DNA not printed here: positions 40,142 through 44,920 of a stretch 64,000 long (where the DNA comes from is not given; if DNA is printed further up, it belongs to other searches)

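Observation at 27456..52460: Four copies of a perfect 12-bp palindrome at fixed spacing from a -10 box link the Tad pilus, WXG100 gene and both toxin modules into one candidate regulon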

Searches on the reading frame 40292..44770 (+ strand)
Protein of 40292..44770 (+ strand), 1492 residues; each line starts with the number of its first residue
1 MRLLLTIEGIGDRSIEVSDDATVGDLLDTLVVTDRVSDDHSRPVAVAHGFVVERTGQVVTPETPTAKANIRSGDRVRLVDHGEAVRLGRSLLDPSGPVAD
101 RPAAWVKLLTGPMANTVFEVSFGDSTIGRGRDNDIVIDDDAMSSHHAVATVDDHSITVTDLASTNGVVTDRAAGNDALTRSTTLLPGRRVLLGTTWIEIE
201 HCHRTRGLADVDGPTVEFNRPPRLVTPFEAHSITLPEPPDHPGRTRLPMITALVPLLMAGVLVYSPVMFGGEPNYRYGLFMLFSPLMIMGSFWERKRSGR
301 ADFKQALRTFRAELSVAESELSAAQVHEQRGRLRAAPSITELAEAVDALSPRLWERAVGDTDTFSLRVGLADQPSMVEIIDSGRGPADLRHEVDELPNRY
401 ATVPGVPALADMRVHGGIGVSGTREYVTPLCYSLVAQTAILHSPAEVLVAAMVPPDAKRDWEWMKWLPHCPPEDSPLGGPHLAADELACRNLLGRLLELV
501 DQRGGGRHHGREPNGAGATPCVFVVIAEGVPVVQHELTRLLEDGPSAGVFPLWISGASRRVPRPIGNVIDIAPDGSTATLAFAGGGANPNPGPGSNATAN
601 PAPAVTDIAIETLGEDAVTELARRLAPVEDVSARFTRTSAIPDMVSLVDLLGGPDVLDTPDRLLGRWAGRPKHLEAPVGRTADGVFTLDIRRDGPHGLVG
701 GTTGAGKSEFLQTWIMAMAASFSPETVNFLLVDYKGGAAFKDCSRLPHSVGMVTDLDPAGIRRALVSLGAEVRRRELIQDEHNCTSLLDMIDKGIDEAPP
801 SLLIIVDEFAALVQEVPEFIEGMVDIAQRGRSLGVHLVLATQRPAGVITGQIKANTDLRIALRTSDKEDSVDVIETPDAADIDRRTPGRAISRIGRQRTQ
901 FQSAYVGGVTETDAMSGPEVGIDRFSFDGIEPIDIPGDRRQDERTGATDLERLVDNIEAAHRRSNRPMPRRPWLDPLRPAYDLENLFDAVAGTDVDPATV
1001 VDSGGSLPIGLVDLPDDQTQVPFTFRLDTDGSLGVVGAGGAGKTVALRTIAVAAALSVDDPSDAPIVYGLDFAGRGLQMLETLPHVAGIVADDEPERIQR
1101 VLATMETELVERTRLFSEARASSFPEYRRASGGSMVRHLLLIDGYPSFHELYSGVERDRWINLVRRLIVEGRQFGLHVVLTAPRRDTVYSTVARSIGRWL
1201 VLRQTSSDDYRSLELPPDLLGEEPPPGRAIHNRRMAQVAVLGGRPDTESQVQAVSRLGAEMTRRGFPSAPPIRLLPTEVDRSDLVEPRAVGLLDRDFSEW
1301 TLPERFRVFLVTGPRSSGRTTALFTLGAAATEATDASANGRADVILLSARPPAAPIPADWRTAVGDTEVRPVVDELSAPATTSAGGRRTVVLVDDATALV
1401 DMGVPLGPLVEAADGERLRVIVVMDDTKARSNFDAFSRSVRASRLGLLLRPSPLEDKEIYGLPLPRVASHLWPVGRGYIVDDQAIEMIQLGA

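Call 10: search_protein_families(library=pfam, proteins=[window:40292-44770:+], max_evalue=0.01)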
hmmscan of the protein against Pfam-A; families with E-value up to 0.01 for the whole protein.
window:40292-44770:+ (1492 aa): 9 families
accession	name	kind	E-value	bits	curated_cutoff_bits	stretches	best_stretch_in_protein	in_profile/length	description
PF01580.24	FtsK_SpoIIIE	-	2.6e-48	164.8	24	2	674-845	18-220/221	FtsK/SpoIIIE family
PF16697.10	Yop-YscD_cpl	-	5.3e-12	46.3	33.2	1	107-201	1-92/94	Inner membrane component of T3SS, cytoplasmic domain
PF00498.31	FHA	-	1.2e-09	38.9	20.7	1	126-192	2-66/67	FHA domain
PF25199.1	nSTAND_NTPase5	-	3.8e-07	30.5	34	0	1035-1055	46-66/145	Novel STAND NTPase 5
PF13191.12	AAA_16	-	4.6e-07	30.9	32.6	0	692-830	21-162/167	AAA ATPase domain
PF13401.12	AAA_22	-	1.4e-06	29.1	27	0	693-840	4-121/130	AAA domain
PF05872.18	HerA_C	-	2.4e-05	23.6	22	1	688-736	15-59/502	Helicase HerA-like C-terminal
PF13555.12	AAA_29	-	0.00075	19.6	27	0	682-714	12-42/61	P-loop containing region of AAA domain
PF05729.18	NACHT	-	0.0086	16.4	26.7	0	1035-1170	5-116/167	NACHT domain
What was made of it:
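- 40292..44770 (+): EssC/EccC-like FtsK/SpoIIIE ATPase with an N-terminal FHA domain (1492 aa); it has no operator of its own. Pfam FtsK_SpoIIIE E 2.6e-48 and FHA E 1.2e-9 (call 10).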

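Call 13: find_homologous_proteins(query=window:40292-44770:+, max_evalue=1e-30)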
Query window:40292-44770:+ (1492 aa): 611 proteins with E <= 1e-30 among 8000 candidates; the best 120 are listed.
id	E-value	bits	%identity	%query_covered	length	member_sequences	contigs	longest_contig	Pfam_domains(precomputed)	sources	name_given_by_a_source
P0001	0.0e+0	3335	100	100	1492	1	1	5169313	PF00498.32,PF16697.11,PF05872.19,PF13401.13,PF01580.25,PF25199.2,PF13191.13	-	-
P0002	0.0e+0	2714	81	100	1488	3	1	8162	PF00498.32,PF16697.11,PF13401.13,PF01580.25,PF25199.2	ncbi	-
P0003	0.0e+0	2710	82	100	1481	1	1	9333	PF00498.32,PF16697.11,PF13401.13,PF01580.25,PF25199.2,PF13481.13,PF13191.13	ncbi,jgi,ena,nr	ncbi:MAG: FtsK/SpoIIIE domain-containing protein [Acidimicrobiia bacterium]|nr:FtsK/SpoIIIE domain-c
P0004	0.0e+0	2594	78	100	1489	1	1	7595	PF00498.32,PF16697.11,PF13401.13,PF01580.25,PF25199.2,PF13191.13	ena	-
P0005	0.0e+0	2544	76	100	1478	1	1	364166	PF00498.32,PF16697.11,PF13401.13,PF01580.25,PF25199.2,PF13191.13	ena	-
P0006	0.0e+0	2506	76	100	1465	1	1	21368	PF00498.32,PF16697.11,PF13401.13,PF01580.25,PF25199.2,PF13191.13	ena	-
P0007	0.0e+0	2397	72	100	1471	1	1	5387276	PF00498.32,PF16697.11,PF13401.13,PF01580.25,PF25199.2,PF13191.13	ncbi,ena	-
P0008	0.0e+0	1662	55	100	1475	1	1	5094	PF00498.32,PF05729.19,PF16697.11,PF13555.13,PF13401.13,PF01580.25,PF25199.2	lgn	-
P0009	0.0e+0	1638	53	99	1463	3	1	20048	PF00498.32,PF16697.11,PF13401.13,PF01580.25,PF25199.2,PF13191.13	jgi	jgi:S-DNA-T family DNA segregation ATPase FtsK/SpoIIIE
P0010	0.0e+0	1620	53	100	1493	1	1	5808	PF00498.32,PF16697.11,PF13401.13,PF01580.25,PF13191.13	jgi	jgi:S-DNA-T family DNA segregation ATPase FtsK/SpoIIIE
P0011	0.0e+0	1595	53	100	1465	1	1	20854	PF00498.32,PF16697.11,PF01580.25,PF25199.2,PF13191.13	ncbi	-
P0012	0.0e+0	1593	51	100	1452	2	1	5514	PF00498.32,PF05729.19,PF16697.11,PF13401.13,PF01580.25,PF25199.2,PF13191.13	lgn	-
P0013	0.0e+0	1554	52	100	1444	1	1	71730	PF00498.32,PF16697.11,PF13401.13,PF01580.25,PF25199.2,PF13191.13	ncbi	ncbi:MAG: FtsK/SpoIIIE domain-containing protein [Actinomycetota bacterium]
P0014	0.0e+0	1462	51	100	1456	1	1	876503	PF00498.32,PF05729.19,PF16697.11,PF13401.13,PF01580.25,PF25199.2,PF13481.13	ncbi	ncbi:MAG: FtsK/SpoIIIE domain-containing protein [Acidimicrobiales bacterium]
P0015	0.0e+0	1440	51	100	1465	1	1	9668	PF00498.32,PF01935.24,PF05729.19,PF16697.11,PF13401.13,PF01580.25,PF25199.2,PF13191.13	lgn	-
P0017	0.0e+0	1423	50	100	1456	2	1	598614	PF00498.32,PF05729.19,PF16697.11,PF13401.13,PF01580.25,PF25199.2,PF13481.13,PF13191.13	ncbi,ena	-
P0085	3.4e-210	719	34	99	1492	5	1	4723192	PF00498.32,PF16697.11,PF00004.36,PF13401.13,PF01580.25,PF25199.2,PF13191.13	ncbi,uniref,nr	ncbi:FtsK/SpoIIIE domain-containing protein [Myceligenerans xiligouense]|uniref:S-DNA-T family DNA s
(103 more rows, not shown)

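Call 14: find_encoding_contigs(protein=P0007, flank=10000, max_places=3)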
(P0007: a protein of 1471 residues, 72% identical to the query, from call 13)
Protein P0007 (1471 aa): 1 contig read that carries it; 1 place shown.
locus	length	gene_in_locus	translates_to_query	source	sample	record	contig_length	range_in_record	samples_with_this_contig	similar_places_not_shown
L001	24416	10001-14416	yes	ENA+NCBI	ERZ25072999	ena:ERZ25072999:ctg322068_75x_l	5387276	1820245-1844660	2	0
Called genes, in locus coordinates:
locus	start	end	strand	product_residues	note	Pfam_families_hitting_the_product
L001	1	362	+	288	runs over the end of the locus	PF00482:T2SSF (weak)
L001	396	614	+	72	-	-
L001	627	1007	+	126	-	-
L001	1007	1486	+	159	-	-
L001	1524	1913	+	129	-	-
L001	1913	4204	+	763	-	-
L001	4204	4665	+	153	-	PF01478:Peptidase_A24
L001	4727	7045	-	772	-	PF00069:Pkinase, PF07714:PK_Tyr_Ser-Thr, PF23381:Beta-prop_IFT122_1st, PF25174:Beta-prop_THOC3, PF23414:Beta-prop_EML_2, PF24807:WD40_CDC20-Fz, PF25173:Beta-prop_WDR3_1st, PF23381:Beta-prop_IFT122_1st, +23 more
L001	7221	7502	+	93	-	-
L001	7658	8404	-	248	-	-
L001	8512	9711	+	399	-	PF00648:Peptidase_C2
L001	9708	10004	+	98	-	-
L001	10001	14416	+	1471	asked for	PF00498:FHA, PF16697:Yop-YscD_cpl, PF13191:AAA_16 (faint), PF01580:FtsK_SpoIIIE, PF13401:AAA_22 (faint), PF25199:nSTAND_NTPase5 (faint), PF01580:FtsK_SpoIIIE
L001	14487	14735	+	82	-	-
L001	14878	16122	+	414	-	-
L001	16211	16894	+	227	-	-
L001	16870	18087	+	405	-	-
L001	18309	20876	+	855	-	PF02460:Patched, PF03176:MMPL, PF12349:Sterol-sensing, PF03176:MMPL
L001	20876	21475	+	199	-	PF00440:TetR_N, PF17932:TetR_C_24 (weak)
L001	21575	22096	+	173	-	-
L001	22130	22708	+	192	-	PF04542:Sigma70_r2, PF08281:Sigma70_r4_2, PF04545:Sigma70_r4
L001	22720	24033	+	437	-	PF00069:Pkinase, PF07714:PK_Tyr_Ser-Thr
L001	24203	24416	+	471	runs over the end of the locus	-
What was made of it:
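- A relative has a motif-driven operon with an ECF sigma factor and a second kinase (L001 21504-24033; call 14), which shows that further regulators belong to the circuit. An ECF sigma gene sits behind one copy in a relative (call 14).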

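Call 15: find_encoding_contigs(protein=P0005, flank=10000, max_places=3)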
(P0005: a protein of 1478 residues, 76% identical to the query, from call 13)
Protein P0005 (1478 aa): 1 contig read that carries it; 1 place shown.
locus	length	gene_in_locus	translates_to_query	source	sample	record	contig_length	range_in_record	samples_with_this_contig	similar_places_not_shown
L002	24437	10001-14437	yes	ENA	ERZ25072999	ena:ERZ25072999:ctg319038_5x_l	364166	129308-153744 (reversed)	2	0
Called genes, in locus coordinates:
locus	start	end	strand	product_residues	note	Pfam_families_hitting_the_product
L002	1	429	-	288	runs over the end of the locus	PF00561:Abhydrolase_1, PF12697:Abhydrolase_6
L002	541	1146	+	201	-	PF00440:TetR_N, PF21351:TetR_C_41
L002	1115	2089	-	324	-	PF00561:Abhydrolase_1, PF12146:Hydrolase_4 (weak), PF12697:Abhydrolase_6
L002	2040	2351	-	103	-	PF01022:HTH_5 (weak), PF12840:HTH_20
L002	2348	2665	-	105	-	-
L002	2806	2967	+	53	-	-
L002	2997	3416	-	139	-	PF08327:AHSA1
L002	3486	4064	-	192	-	-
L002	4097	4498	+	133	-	-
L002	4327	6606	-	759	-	PF00069:Pkinase, PF07714:PK_Tyr_Ser-Thr, PF23381:Beta-prop_IFT122_1st, PF25174:Beta-prop_THOC3, PF00400:WD40, PF23414:Beta-prop_EML_2, PF24814:WD40_Prp19, PF24817:WD40_WDHD1_1st, +27 more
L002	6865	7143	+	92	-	-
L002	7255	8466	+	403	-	-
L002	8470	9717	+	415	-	PF00648:Peptidase_C2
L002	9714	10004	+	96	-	-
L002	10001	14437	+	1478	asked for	PF00498:FHA, PF16697:Yop-YscD_cpl, PF25199:nSTAND_NTPase5 (faint), PF13191:AAA_16 (faint), PF01580:FtsK_SpoIIIE, PF13401:AAA_22 (faint), PF01580:FtsK_SpoIIIE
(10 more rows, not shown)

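Call 16: find_encoding_contigs(protein=P0006, flank=10000, max_places=3)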
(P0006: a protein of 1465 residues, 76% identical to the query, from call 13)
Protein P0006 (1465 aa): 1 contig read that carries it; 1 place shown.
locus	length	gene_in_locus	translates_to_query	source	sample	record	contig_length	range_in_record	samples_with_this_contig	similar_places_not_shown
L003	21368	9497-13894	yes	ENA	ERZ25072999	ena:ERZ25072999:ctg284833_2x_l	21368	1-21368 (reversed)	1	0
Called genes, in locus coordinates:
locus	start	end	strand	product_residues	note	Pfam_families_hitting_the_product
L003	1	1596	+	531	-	?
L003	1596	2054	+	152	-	PF01478:Peptidase_A24 (weak)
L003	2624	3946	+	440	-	-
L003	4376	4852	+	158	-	PF00069:Pkinase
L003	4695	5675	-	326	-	PF04248:NTP_transf_9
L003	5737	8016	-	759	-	PF00069:Pkinase, PF07714:PK_Tyr_Ser-Thr, PF23381:Beta-prop_IFT122_1st, PF23414:Beta-prop_EML_2, PF24817:WD40_WDHD1_1st, PF24807:WD40_CDC20-Fz, PF25175:Beta-prop_WDR5, PF25173:Beta-prop_WDR3_1st, +22 more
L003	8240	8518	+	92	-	-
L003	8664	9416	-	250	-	-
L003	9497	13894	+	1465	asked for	PF00498:FHA, PF16697:Yop-YscD_cpl, PF25199:nSTAND_NTPase5 (faint), PF01580:FtsK_SpoIIIE, PF13191:AAA_16 (faint), PF13401:AAA_22 (faint), PF01580:FtsK_SpoIIIE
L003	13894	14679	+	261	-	-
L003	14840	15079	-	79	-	-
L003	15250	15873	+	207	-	-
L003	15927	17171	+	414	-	PF00144:Beta-lactamase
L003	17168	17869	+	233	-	PF04250:DUF429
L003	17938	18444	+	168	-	-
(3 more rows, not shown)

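Call 64: find_encoding_contigs(protein=P0017, flank=10000, max_places=1)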
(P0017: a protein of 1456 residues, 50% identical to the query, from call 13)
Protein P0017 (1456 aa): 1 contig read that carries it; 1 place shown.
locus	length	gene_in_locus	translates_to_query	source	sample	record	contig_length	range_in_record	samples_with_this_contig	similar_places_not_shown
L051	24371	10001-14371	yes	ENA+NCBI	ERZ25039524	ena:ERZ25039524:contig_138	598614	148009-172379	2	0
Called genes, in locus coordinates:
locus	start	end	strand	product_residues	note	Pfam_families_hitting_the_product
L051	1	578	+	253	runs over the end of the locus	-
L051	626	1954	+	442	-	PF00437:T2SSE, PF06414:Zeta_toxin (weak)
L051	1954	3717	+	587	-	PF00482:T2SSF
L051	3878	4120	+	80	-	-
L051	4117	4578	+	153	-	-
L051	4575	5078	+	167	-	-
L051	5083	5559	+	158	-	-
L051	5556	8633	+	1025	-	PF01476:LysM (faint)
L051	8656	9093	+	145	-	-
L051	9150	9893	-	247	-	-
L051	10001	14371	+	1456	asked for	PF16697:Yop-YscD_cpl, PF00498:FHA, PF25199:nSTAND_NTPase5 (faint), PF13191:AAA_16 (faint), PF01580:FtsK_SpoIIIE, PF05729:NACHT (faint), PF13401:AAA_22 (faint), PF01580:FtsK_SpoIIIE, +1 more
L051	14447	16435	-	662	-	-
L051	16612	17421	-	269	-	PF13622:4HBT_3, PF20789:4HBT_3C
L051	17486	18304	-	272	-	PF03372:Exo_endo_phos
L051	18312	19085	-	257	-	PF05175:MTS (faint), PF13649:Methyltransf_25 (weak)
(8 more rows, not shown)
